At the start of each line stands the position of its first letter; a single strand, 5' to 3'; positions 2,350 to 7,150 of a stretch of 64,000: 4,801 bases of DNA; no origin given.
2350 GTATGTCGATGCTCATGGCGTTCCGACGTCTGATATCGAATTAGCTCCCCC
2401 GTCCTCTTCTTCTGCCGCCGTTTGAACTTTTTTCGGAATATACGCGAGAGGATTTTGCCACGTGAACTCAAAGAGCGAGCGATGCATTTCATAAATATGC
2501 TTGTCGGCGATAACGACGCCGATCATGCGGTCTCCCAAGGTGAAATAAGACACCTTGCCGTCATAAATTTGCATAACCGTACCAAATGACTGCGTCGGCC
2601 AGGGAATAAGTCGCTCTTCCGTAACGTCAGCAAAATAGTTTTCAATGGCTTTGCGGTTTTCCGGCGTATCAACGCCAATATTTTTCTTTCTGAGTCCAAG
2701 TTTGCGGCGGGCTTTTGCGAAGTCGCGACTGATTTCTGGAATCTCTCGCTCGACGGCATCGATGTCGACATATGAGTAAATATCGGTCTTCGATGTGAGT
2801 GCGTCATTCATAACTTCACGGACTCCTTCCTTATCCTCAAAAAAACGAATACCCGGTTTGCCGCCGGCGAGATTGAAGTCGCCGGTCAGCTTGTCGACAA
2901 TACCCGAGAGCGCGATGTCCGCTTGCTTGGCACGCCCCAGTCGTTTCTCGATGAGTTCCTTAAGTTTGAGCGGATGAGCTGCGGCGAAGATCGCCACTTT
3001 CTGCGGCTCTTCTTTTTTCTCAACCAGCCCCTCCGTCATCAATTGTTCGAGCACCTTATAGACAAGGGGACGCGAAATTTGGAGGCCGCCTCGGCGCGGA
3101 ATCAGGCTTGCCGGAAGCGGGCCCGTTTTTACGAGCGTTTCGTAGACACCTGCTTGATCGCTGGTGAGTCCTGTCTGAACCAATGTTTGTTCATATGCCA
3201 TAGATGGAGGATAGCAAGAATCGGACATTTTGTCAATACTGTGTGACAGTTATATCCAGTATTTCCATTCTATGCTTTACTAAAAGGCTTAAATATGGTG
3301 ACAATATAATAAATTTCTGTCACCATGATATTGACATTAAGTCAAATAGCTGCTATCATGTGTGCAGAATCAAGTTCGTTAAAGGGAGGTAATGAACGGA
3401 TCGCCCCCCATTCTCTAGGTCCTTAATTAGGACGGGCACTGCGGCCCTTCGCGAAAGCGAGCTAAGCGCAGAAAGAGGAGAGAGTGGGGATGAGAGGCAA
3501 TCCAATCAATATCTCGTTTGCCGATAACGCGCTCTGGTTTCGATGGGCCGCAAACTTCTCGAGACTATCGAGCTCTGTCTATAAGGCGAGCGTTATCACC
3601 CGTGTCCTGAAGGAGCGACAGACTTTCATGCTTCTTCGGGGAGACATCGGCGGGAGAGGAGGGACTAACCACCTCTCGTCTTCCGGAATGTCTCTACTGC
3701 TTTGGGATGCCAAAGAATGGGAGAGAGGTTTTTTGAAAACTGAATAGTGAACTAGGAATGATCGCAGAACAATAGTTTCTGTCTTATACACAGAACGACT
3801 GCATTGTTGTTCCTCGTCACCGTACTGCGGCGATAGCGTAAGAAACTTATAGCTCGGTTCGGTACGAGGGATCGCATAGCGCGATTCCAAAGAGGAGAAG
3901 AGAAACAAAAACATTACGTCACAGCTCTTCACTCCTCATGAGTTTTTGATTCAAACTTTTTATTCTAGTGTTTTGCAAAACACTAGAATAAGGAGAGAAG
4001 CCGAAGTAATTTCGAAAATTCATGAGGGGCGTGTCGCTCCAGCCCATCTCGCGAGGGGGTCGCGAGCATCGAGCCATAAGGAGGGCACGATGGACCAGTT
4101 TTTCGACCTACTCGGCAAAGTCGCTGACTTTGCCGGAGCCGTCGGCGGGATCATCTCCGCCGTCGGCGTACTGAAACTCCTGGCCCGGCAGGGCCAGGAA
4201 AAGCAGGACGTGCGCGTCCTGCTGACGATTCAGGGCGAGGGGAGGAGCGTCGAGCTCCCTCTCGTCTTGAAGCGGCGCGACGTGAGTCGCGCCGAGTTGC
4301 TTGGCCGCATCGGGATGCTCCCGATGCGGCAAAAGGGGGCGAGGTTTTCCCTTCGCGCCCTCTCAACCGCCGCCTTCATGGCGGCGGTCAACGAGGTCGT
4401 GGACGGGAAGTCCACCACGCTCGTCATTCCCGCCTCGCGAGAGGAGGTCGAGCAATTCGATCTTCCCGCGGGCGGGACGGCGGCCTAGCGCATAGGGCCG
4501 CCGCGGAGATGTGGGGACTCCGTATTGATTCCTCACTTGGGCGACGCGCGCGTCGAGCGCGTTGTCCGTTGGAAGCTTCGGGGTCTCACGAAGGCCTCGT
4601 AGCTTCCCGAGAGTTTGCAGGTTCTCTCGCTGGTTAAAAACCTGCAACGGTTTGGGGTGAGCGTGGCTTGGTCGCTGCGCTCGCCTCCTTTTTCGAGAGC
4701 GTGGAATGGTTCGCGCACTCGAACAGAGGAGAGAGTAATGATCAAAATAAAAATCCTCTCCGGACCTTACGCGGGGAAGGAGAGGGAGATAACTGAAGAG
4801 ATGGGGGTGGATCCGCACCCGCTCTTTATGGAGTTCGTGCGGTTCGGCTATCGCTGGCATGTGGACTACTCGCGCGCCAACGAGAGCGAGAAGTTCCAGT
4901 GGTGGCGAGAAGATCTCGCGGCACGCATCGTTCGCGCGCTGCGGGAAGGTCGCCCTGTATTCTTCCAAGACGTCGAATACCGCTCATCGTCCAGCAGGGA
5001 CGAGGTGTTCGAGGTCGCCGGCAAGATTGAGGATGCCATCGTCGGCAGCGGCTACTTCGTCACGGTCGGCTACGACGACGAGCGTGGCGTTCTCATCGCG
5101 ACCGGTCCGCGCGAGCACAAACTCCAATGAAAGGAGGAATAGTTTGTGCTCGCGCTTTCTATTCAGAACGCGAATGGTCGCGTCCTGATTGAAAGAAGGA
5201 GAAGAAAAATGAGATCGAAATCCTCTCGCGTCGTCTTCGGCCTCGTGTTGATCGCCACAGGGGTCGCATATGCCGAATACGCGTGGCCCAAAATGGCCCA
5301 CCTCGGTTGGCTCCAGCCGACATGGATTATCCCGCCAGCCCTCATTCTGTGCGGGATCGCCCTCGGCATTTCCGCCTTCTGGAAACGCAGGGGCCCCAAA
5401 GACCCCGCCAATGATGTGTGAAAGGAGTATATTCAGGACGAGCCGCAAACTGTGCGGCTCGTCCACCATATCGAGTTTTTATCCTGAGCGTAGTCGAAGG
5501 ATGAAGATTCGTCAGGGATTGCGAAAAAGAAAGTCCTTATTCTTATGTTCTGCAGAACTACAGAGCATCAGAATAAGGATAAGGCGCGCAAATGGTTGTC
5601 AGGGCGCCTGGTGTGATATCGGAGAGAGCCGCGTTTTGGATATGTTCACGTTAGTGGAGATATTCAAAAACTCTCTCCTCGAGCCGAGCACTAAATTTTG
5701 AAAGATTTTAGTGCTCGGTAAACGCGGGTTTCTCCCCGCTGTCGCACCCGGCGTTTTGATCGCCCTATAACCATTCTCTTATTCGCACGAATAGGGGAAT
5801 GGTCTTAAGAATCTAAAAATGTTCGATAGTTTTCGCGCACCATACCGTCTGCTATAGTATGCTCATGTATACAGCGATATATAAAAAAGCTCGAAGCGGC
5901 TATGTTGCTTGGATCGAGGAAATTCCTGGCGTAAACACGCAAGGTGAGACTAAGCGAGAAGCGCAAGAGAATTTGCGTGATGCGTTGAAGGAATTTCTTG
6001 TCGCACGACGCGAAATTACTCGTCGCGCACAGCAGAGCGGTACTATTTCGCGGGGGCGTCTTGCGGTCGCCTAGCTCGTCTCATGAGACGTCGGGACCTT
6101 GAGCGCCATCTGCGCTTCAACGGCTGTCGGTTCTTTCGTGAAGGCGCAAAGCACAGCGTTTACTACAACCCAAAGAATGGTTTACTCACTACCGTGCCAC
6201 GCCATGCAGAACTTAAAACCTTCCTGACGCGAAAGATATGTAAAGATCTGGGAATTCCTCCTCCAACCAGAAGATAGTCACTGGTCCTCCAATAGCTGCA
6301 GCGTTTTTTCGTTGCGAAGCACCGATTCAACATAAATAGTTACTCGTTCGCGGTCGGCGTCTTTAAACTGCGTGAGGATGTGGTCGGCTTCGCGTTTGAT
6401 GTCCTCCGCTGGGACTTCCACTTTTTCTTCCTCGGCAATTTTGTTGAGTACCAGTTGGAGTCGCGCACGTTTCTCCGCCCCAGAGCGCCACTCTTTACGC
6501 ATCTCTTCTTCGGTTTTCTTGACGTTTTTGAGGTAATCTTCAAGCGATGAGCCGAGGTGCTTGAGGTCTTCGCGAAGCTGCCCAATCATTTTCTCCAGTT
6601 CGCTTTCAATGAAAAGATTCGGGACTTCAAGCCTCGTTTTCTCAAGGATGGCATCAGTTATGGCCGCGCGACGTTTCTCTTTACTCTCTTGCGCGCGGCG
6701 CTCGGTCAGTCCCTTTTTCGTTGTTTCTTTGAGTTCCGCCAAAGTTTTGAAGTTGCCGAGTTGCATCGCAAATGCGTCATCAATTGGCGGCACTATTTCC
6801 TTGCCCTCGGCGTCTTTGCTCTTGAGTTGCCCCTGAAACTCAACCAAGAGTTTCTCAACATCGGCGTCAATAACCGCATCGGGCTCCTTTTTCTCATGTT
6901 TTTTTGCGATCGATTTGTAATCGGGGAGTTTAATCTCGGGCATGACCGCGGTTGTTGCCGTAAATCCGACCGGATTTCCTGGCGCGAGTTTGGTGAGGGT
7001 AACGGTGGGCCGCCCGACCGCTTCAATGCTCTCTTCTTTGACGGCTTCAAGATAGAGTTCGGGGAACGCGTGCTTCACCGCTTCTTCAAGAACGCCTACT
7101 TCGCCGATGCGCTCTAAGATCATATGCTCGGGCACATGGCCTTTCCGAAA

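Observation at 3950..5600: GC-rich three-gene cassette (132-aa TM protein, 130-aa soluble protein, 70-aa two-TM protein) bounded by palindromes sharing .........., next to hicBA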

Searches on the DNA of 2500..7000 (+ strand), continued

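Call 102: search_with_rna_model(model_id=R1, sources=[L077, L078, L079, L080, L081, L082, L083, L084, L085, L086, L087, L088, L089, L090, L091, L092, L093, L094, L095, L096, L097, L098, L099, L100, L101, L102, L103, L104, L105, L106, L107, L108, L109, L110, L111, L112, L113, L114, L115, L116, L117, L118, L119, L120, L121, L122, L123, L124, L125, L126, L127, L128, L129, L130, L131, L132, L133, L134, L135, L136, L137, L138, L139, L140, L141, L142, L143, L144, L145, L146, L147, L148, L149, L150, L151, L152, L153, L154, L155, L156], max_evalue=0.1)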
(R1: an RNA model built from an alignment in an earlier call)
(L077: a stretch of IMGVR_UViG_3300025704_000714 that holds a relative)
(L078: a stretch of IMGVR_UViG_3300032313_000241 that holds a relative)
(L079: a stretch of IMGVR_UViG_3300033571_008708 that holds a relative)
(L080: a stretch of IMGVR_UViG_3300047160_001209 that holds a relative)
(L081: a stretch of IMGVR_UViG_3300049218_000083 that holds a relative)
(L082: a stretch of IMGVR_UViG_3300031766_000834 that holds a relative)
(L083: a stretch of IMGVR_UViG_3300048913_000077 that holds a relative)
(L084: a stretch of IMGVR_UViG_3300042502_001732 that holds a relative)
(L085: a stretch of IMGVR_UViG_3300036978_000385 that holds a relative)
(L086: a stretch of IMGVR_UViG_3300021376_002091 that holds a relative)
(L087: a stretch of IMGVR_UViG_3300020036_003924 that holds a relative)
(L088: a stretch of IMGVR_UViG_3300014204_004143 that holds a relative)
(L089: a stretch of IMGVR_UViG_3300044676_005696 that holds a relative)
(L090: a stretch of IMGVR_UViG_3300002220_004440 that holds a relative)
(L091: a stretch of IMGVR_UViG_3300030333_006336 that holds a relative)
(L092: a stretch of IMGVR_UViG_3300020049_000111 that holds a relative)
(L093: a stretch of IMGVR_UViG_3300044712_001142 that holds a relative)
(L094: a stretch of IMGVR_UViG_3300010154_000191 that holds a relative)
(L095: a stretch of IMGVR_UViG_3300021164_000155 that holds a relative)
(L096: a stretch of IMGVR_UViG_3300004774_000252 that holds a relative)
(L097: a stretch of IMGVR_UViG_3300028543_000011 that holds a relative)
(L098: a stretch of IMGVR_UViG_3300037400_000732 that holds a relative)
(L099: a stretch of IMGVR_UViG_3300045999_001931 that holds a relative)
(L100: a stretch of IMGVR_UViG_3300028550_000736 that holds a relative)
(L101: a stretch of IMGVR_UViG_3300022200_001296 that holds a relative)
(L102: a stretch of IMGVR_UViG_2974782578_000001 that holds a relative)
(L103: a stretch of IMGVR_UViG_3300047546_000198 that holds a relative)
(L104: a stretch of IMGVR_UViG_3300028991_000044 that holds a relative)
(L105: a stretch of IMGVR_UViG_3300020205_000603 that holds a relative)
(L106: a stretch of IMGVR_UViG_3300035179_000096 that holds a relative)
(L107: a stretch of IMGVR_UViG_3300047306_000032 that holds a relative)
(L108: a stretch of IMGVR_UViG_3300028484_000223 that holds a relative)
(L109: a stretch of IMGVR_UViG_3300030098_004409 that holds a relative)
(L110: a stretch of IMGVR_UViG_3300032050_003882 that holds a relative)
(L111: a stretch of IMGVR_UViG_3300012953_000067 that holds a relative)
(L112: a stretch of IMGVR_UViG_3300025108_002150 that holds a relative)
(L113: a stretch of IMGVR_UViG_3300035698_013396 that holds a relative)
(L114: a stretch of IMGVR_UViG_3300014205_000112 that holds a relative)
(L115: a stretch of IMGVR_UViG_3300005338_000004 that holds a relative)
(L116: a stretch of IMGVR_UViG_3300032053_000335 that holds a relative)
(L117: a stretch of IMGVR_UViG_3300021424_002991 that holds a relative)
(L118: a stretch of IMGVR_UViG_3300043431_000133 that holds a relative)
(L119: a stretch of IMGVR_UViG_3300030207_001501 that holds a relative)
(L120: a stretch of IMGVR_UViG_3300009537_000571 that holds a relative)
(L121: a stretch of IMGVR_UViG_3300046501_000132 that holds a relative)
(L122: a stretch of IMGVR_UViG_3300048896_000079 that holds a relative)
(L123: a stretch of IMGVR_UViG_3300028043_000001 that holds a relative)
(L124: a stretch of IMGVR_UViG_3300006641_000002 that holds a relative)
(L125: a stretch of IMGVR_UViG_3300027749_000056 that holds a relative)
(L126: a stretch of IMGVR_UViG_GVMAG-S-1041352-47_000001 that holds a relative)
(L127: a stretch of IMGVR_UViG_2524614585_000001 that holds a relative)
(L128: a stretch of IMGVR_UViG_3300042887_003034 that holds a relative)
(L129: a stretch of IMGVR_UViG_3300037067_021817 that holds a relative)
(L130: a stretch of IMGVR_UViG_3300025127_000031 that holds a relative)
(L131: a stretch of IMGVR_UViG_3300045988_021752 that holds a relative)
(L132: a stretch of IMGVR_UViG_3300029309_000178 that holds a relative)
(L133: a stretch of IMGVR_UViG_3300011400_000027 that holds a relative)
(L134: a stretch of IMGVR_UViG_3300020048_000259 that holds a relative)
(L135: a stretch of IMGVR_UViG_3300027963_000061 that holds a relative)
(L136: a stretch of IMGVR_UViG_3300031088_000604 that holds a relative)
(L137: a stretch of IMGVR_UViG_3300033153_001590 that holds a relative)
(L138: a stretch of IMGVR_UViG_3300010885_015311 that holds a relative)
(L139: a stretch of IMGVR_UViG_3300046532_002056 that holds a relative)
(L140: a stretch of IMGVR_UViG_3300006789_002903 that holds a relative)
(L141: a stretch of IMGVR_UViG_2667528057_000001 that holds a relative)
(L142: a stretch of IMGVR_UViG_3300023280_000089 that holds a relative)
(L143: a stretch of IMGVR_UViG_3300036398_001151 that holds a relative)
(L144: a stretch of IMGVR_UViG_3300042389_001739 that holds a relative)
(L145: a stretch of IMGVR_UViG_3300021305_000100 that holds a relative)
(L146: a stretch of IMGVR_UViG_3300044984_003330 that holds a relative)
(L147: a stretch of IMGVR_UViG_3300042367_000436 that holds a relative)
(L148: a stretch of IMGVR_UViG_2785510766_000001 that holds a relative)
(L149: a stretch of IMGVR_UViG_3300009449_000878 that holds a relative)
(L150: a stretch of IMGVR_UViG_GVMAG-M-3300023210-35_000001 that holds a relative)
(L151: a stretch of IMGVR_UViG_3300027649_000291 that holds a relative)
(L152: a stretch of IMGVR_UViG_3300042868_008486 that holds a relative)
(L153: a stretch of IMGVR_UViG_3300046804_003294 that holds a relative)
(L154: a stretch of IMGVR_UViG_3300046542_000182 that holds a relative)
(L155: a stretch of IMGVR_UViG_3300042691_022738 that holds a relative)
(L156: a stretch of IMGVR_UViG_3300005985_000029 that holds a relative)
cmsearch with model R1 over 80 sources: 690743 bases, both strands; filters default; matches with E-value up to 0.1: 0.
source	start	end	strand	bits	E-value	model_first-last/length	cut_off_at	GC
